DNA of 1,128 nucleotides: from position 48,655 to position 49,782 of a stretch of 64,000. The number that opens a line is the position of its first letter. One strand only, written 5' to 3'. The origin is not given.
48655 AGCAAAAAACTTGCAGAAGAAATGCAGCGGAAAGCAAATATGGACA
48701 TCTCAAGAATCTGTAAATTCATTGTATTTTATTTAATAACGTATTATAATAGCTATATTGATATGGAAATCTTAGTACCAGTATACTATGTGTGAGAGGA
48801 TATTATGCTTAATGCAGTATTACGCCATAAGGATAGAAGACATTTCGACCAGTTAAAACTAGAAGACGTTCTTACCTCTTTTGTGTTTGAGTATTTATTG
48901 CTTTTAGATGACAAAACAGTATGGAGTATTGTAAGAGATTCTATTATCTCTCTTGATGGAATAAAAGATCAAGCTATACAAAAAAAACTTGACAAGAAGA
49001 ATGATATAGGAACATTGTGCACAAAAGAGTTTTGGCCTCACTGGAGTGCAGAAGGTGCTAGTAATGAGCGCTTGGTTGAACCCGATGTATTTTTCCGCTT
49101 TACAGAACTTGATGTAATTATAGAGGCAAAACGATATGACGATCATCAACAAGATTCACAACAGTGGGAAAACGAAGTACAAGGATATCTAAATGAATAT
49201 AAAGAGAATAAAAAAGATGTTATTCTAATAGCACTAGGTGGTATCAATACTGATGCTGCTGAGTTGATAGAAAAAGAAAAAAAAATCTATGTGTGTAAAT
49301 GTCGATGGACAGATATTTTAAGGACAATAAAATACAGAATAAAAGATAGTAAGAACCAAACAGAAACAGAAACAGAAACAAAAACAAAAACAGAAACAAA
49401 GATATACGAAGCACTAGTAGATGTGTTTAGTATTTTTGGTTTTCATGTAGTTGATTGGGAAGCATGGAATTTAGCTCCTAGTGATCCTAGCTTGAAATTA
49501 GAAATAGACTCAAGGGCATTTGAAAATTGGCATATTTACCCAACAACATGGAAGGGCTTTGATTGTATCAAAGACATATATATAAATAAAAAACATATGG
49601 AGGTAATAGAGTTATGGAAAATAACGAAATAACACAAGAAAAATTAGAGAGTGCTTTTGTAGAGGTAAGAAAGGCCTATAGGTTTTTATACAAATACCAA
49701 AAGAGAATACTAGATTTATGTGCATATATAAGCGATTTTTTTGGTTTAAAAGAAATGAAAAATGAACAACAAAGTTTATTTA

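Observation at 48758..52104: Three-gene candidate defence operon: PD-(D/E)xK-like nuclease + unknown protein + DUF262/DUF1524 (GmrSD-like) nuclease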

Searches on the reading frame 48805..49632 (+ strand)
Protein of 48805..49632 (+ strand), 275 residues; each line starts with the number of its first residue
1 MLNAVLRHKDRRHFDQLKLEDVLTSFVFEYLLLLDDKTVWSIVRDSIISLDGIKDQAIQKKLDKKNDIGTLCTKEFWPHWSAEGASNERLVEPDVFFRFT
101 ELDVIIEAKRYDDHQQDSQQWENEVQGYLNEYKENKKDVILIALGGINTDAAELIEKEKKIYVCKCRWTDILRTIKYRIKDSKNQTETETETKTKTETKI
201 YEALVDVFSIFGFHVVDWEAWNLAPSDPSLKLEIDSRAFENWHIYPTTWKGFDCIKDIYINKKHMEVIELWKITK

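Call 3: search_protein_families(library=pfam, proteins=[window:48805-49632:+], max_evalue=0.1)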
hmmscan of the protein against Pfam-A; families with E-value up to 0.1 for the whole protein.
window:48805-49632:+ (275 aa): 0 families

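Call 4: search_protein_families(library=padloc, proteins=[window:48805-49632:+], max_evalue=0.1)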
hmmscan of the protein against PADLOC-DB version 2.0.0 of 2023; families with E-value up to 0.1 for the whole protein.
window:48805-49632:+ (275 aa): 6 families
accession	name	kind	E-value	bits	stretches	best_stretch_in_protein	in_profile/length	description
PDLC04455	PDC-M15A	-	1.9e-56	189.1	1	1-218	1-202/226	-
PDLC04456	PDC-M15A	-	3.3e-28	97.1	1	19-231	29-218/260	-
PDLC04459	PDC-M15A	-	4.7e-26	89.9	1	18-219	29-209/231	-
PDLC04458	PDC-M15A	-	2.5e-23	81.2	1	20-213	31-215/243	-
PDLC04454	PDC-M15A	-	1.7e-22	78.4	1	60-218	8-165/215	-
PDLC04457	PDC-M15A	-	9.3e-09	33.3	1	67-154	63-146/256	-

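Call 5: search_protein_families(library=ncbifam, proteins=[window:48805-49632:+], max_evalue=0.1)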
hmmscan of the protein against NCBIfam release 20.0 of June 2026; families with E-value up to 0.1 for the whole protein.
window:48805-49632:+ (275 aa): 0 families

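Call 12: find_homologous_proteins(query=window:48805-49632:+)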
Query window:48805-49632:+ (275 aa): 109 proteins with E <= 0.001 among 1311 candidates.
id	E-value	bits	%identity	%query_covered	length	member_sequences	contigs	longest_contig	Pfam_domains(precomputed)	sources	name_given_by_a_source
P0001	1.1e-182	623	100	100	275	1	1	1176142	-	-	-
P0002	8.4e-37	145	42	72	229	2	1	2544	-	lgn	-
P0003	5.7e-35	139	37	88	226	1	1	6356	-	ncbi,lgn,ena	-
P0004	3.8e-34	136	42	72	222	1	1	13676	-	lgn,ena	-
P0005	4.1e-34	136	39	79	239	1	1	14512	-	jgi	jgi:hypothetical protein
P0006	1.5e-32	131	37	87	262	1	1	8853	-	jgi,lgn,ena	-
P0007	1.6e-32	131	39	79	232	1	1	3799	-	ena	-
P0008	3.0e-32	130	38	79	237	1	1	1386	-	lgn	-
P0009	4.0e-32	130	38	99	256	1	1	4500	-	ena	-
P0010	4.2e-32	130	43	64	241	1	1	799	-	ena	-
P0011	1.2e-31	128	36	93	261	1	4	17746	-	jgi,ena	jgi:hypothetical protein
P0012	1.4e-31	128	38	79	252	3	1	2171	-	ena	-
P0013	1.9e-31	127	35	89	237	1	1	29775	-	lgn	-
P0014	3.4e-31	127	40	72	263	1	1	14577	-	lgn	-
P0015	5.6e-31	126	44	67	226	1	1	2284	-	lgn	-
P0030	3.5e-27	113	36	79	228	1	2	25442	-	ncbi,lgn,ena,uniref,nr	ncbi:hypothetical protein [Nonlabens dokdonensis]|uniref:hypothetical protein n=1 Tax=Nonlabens dokd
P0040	2.0e-25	108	33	91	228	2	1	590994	-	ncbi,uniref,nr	ncbi:hypothetical protein [Brumimicrobium aurantiacum]|uniref:Uncharacterized protein n=1 Tax=Brumim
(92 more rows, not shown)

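Call 13: find_encoding_contigs(protein=P0040, flank=6000, max_places=3)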
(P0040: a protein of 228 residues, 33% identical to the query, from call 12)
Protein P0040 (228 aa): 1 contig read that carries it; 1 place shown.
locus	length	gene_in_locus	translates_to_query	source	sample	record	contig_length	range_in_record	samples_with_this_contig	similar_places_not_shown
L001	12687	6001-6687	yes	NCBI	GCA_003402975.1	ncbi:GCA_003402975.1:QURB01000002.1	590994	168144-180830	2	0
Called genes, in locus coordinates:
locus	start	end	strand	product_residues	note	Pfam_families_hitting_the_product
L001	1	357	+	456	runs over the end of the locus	PF10396:TrmE_N, PF12631:MnmE_helical, PF03193:RsgA_GTPase (faint), PF00009:GTP_EFTU (faint), PF00350:Dynamin_N (faint), PF00625:Guanylate_kin (faint), PF01926:MMR_HSR1, PF02421:FeoB_N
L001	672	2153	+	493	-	PF12161:HsdM_N, PF02384:N6_Mtase, PF07669:Eco57I (weak)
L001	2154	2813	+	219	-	-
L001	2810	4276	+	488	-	PF12161:HsdM_N, PF02384:N6_Mtase, PF01170:UPF0020 (weak)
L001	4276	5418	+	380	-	PF01420:Methylase_S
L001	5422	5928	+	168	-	-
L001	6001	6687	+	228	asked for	-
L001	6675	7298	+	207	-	PF27385:PM0109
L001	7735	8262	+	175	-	-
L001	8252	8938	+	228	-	-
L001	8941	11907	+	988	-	PF04313:HSDR_N, PF04851:ResIII, PF00270:DEAD (weak), PF18766:SWI2_SNF2, PF22679:T1R_D3-like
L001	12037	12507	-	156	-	-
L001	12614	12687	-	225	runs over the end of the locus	-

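Call 14: find_encoding_contigs(protein=P0030, flank=6000, max_places=3)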
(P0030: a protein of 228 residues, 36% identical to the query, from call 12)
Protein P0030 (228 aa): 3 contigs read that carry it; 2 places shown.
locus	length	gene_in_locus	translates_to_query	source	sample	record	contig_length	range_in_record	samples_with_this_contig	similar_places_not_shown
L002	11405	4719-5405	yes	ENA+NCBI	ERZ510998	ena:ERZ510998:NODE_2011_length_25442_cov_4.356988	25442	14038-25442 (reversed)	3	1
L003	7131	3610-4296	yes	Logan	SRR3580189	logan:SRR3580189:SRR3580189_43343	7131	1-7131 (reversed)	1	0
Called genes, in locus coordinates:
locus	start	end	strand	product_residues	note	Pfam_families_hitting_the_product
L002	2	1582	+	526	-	PF07690:MFS_1, PF03235:GmrSD_N (weak)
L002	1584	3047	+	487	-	PF12161:HsdM_N, PF02384:N6_Mtase, PF01170:UPF0020 (weak)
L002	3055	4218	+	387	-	PF01420:Methylase_S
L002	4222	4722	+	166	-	-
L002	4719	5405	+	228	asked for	-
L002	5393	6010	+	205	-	PF27385:PM0109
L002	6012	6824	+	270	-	PF20815:GIY_YIG_2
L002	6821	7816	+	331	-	-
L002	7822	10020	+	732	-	PF02463:SMC_N, PF13175:AAA_15, PF13476:AAA_23, PF13514:AAA_27 (weak), PF13555:AAA_29 (weak), PF13304:AAA_21, PF13401:AAA_22 (faint), PF13175:AAA_15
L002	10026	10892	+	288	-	PF01844:HNH (faint)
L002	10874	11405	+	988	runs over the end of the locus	PF04313:HSDR_N, PF04851:ResIII, PF00270:DEAD (weak), PF18766:SWI2_SNF2, PF22679:T1R_D3-like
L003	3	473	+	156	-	?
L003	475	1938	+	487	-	PF12161:HsdM_N, PF02384:N6_Mtase, PF01170:UPF0020 (weak)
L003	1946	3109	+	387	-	PF01420:Methylase_S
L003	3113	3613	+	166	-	-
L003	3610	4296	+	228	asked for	-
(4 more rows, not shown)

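Call 15: find_encoding_contigs(protein=P0013, flank=6000, max_places=3)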
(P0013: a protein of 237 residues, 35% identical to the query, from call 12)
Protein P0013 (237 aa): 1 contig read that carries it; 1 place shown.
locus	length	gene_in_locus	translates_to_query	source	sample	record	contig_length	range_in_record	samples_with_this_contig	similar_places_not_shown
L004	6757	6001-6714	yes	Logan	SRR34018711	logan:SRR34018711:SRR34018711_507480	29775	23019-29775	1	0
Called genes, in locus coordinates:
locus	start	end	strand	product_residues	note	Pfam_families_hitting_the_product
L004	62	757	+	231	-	-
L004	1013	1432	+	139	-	-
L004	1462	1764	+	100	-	-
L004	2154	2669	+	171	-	PF01381:HTH_3, PF13443:HTH_26, PF13560:HTH_31 (weak)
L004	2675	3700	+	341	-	PF13392:HNH_3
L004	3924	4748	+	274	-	-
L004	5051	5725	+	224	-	-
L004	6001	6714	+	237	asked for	-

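Call 17: find_related_loci(query=A1, collection=genome_contigs, flank=10000)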
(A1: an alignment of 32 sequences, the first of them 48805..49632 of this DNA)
Query A1 (275 aa) in genome_contigs; peptide patterns used: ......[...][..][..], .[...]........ (x = any residue, [..] = any of these).
117 stretches matched a pattern; 84 encode a relative of the query (tblastn E <= 1e-3); the best 80 are kept; 80 distinct loci.
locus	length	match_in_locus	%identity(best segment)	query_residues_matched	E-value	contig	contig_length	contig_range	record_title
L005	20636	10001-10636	38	1-218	1e-42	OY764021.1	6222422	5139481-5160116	MAG: uncultured Saccharicrinis sp. isolate f927af63-5116-48d7-ac25-05da7cc028b4 genome assembly, chromosome: 2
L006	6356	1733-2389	37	1-241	2e-39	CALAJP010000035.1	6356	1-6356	MAG: uncultured Saprospiraceae bacterium isolate L4_Bin_METABAT__45_sub_1 genome assembly, contig: c_000000262619, whole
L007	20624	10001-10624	36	1-218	2e-35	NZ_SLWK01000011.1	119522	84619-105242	Natronoflexus pectinivorans strain DSM 24179 Ga0310552_111, whole genome shotgun sequence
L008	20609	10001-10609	33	1-218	3e-34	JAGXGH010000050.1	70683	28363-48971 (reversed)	MAG: Verrucomicrobiales bacterium isolate LH_M34 k141_649242, whole genome shotgun sequence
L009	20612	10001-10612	37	1-218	2e-34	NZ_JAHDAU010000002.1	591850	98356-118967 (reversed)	Polaribacter sargassicola strain DS7-9 NODE_2_length_591850_cov_54.444696, whole genome shotgun sequence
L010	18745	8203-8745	39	1-181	3e-34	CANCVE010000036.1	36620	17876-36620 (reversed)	MAG: Chitinophagaceae bacterium isolate JR-MC-I-240519-158 genome assembly, contig: JR-MC-I-240519-C1822, whole genome s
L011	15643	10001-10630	35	1-218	1e-33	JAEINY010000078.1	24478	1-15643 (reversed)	MAG: Marinilabiliaceae bacterium isolate MAG16 NODE_1441_length_24478_cov_9.964715, whole genome shotgun sequence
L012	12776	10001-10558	37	19-218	1e-33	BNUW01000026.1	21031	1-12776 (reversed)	Spirochaetia bacterium MS499-40 DNA, sequence026, whole genome shotgun sequence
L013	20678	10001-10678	34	1-249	4e-32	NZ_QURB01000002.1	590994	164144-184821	Brumimicrobium aurantiacum strain N62 contig2, whole genome shotgun sequence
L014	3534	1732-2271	35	20-213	4e-32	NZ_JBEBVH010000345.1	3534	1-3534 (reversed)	MAG: Pseudopedobacter sp. isolate T2.bin.245 NODE_89926_length_3534_cov_5.705950, whole genome shotgun sequence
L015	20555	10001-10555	36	20-218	6e-32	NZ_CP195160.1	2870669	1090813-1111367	Tenacibaculum sp. A30 chromosome, complete genome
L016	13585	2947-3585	34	1-220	1e-31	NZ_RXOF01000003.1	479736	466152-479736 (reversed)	Hymenobacter gummosus strain KCTC 52166 contig_3, whole genome shotgun sequence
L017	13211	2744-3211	40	1-175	2e-31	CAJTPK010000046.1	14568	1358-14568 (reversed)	MAG TPA_asm: uncultured Muribaculaceae bacterium isolate MGBC108044 genome assembly, contig: MGBC108044.46, whole genome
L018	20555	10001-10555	35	20-218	4e-31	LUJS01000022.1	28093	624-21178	MAG: Bacteroidales bacterium M8 M8_2937, whole genome shotgun sequence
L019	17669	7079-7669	34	1-218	3e-31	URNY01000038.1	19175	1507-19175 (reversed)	uncultured Bacteroidales bacterium isolate UMGS1179 genome assembly, contig: NODE_779_length_19175_cov_3.421548, whole g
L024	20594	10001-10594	32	20-228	2e-30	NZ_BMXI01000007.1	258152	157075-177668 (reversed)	Roseibacillus persicicus strain KCTC 12988 sequence07, whole genome shotgun sequence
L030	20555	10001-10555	35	20-218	9e-30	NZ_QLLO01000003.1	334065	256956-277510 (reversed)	Olleya aquimaris strain DSM 24464 LY08DRAFT_scaffold00003.3, whole genome shotgun sequence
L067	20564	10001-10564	31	20-218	1e-22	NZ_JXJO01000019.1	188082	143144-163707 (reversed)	Psychroserpens damuponensis strain JCM 17632 JCM17632_S20_contig_19, whole genome shotgun sequence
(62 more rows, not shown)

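Call 31: search_solved_structures(query=A1, max_evalue=10)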
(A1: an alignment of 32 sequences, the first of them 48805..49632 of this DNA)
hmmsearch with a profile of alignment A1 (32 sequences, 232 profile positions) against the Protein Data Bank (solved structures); distinct sequences matched with E-value up to 10: 2.
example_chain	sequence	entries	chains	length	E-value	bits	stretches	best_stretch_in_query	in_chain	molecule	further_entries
5z5m_A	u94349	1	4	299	0.077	15.5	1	121-166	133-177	Predicted protein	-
8gv5_B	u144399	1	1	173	0.22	14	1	119-218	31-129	Hemagglutinin HA2 chain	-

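Call 40: predict_structure(alignment_id=A1)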
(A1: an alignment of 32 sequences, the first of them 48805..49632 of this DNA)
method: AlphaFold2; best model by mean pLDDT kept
length: 275 residues; sequences in the alignment: 32
mean_pLDDT: 79.0   pTM: 0.74
mean pLDDT of the five models: 79.0, 78.8, 78.8, 78.4, 77.9
residues with pLDDT >= 90: 136; 70-90: 57; 50-70: 39; < 50: 43
segments of 3 or more residues with pLDDT < 50: 222-225, 230-235, 239-262, 271-275
pLDDT, mean of each block of 10 residues (from residue 1): 54 61 93 95 91 78 80 95 89 96 94 88 97 94 93 93 95 95 76 87 94 76 49 48 42 45 51 45
secondary structure, 60 per line:
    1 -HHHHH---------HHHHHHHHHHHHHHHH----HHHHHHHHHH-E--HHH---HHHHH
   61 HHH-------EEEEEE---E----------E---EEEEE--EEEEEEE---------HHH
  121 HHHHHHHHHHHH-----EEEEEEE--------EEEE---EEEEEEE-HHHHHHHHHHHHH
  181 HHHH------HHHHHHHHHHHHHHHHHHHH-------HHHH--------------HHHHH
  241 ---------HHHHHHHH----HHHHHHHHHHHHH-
elements in order: H2-6 H16-31 H36-45 H56-63 E71-76 E95-99 E102-108 H118-132 E138-144 E153-156 E160-166 H168-184 H191-210 H218-221 H236-240 H250-257 H262-274

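Call 44: fold_search(model_id=the predicted structure, library=pdb)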
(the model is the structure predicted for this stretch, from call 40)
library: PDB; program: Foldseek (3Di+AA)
matches with E <= 10: 383; with E <= 0.001: 4
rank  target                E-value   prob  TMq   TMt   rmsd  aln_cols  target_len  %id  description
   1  7vsr_M                8.8e-05  1.00  0.25  0.24   9.9       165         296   16  Structure of McrBC (stalkless mutant) (released 2023-02-15)
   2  6hz4_N                9.4e-05  1.00  0.25  0.40   9.2       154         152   16  Structure of McrBC without DNA binding domains (one half of the full complex) (released 2019-07-24)
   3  6hz4_M                3.7e-04  1.00  0.25  0.21   8.7       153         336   18  Structure of McrBC without DNA binding domains (one half of the full complex) (released 2019-07-24)
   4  6ut7_G                8.6e-04  0.99  0.23  0.17   8.4       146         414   10  Fitted model for the tetradecameric assembly of Thermococcus gammatolerans McrB AAA+ hexamers with bound McrC (released 2020-10-21)
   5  9nl2_A                1.0e-03  0.95  0.19  0.06   9.6       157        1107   13  Structure of R2 retrotransposon protein from Platysternon megacephalum initiating target-primed reverse transcription (released 2025-06-18)
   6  6ut6_G                1.3e-03  0.98  0.25  0.21  10.7       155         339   16  Cryo-EM structure of the Escherichia coli McrBC complex (released 2020-10-21)
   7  5lhc_A                3.6e-03  0.82  0.26  0.14  16.4       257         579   12  The structure of D456A mutant of Nt.BspD6I nicking endonuclease at 0.24 nm resolution . (released 2017-08-16)
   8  9dou_A                4.6e-03  0.80  0.17  0.07  10.7       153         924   14  Taeniopygia guttata R2 retrotransposon (R2Tg) initiating target-primed reverse transcription (released 2025-05-21)
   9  6p4o_B                5.5e-03  0.44  0.16  0.11  14.7       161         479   12  Complex of XPB helicase with Bax1 endonuclease from Sulfurisphaera tokodaii at 3.15 Angstroms resolution (released 2020-06-03)
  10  5liz                  1.0e-02  0.63  0.23  0.12  17.2       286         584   12  The structure of Nt.BspD6I nicking endonuclease with all cysteines mutated by serine residues at 0.19 nm resolution . (released 2017-08-02)
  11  5lhc_B                1.1e-02  0.47  0.22  0.12  16.7       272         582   14  The structure of D456A mutant of Nt.BspD6I nicking endonuclease at 0.24 nm resolution . (released 2017-08-16)
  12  6p4o_D                1.4e-02  0.35  0.18  0.11  15.0       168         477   11  Complex of XPB helicase with Bax1 endonuclease from Sulfurisphaera tokodaii at 3.15 Angstroms resolution (released 2020-06-03)
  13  6p4w_D                1.4e-02  0.47  0.16  0.13  12.0       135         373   13  XPB helicase in a complex with truncated Bax1 from Sulfurisphaera tokodaii at 2.96 Angstrom resolution (released 2020-06-03)
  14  6qnz_A                1.6e-02  0.63  0.23  0.13  18.0       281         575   12  Crystal structure of the site-specific DNA nickase N.BspD6I E418A Mutant (released 2020-03-04)
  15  5liq_B                1.9e-02  0.41  0.21  0.12  17.7       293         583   13  The structure of C160S,C508S,C578S mutant of Nt.BspD6I nicking endonuclease at 0.185 nm resolution . (released 2017-08-02)
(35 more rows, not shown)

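Call 50: search_protein_families(library=pfam, alignment_id=A1, max_evalue=1)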
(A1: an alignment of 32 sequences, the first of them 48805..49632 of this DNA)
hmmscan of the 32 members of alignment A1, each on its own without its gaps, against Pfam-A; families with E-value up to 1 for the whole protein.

A. member 1, window:48805-49632:+ (275 aa): 0 families

B. families by the number of members that match (of 32 scanned): 16 families
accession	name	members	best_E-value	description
PF09588.16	YqaJ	2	0.00044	YqaJ-like viral recombinase domain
PF12248.16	Methyltransf_FA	1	0.0015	Farnesoic acid 0-methyl transferase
PF22036.2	MoaF_like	1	0.006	MoaF-like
PF10392.15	COG5_N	1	0.012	Conserved oligomeric Golgi complex subunit 5, N-terminal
PF24692.1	DUF7659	1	0.018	Family of unknown function (DUF7659)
PF20304.3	Sp-CxC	1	0.025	Small protein from certain CxC ATPase-based DNA modification systems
PF19753.4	DUF6240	1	0.049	Family of unknown function (DUF6240)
PF02732.21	ERCC4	1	0.071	ERCC4 domain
PF04010.18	DUF357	1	0.076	Protein of unknown function (DUF357)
PF22314.2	NPC1_MLD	1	0.077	NPC1, middle luminal domain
PF24454.1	DUF7570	1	0.11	Family of unknown function (DUF7570)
PF22127.1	NtdA_N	1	0.13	NTD biosynthesis operon protein NtdA, N-terminal domain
PF01756.24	ACOX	1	0.13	Acyl-CoA oxidase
PF14846.11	DUF4485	1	0.14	Domain of unknown function (DUF4485)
PF25743.1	VG27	1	0.14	Ictalurid herpesvirus 1 ORF27 protein family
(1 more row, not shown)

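Call 60: find_encoding_contigs(protein=window:48805-49632:+, flank=3000, max_places=3)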
Protein window:48805-49632:+ (275 aa): no gene with exactly this product is on record in the collection.

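Call 66: search_dna_similar(query=window:48805-49632:+, collection=plasmids, mode=protein, max_evalue=0.001, max_rows=15)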
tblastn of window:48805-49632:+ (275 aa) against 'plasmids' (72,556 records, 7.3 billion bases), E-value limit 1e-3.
Records with a match: 2; places in all: 2; records where one place covers at least 80% of the query: 0.
Best place of each record, by identity: <60% 2.
By first word of the organism name: Ochrobactrum 1; Vibrio 1.
By predicted mobility (MOB-suite, as given by PLSDB): conjugative 1; non-mobilizable 1.
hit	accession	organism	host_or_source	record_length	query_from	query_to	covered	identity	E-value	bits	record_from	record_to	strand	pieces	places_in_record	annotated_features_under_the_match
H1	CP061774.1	Ochrobactrum sp. MT180101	Water,Breeding wastewater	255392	20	178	58%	28.8%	2e-10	69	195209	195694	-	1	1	hypothetical protein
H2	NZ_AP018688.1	Vibrio rumoiensis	-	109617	20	147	47%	27.9%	6e-6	55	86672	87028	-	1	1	hypothetical protein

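Call 68: search_protein_families(library=phrogs, proteins=[window:48805-49632:+], max_evalue=0.01)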
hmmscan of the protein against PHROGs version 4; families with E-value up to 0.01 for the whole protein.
window:48805-49632:+ (275 aa): 0 families
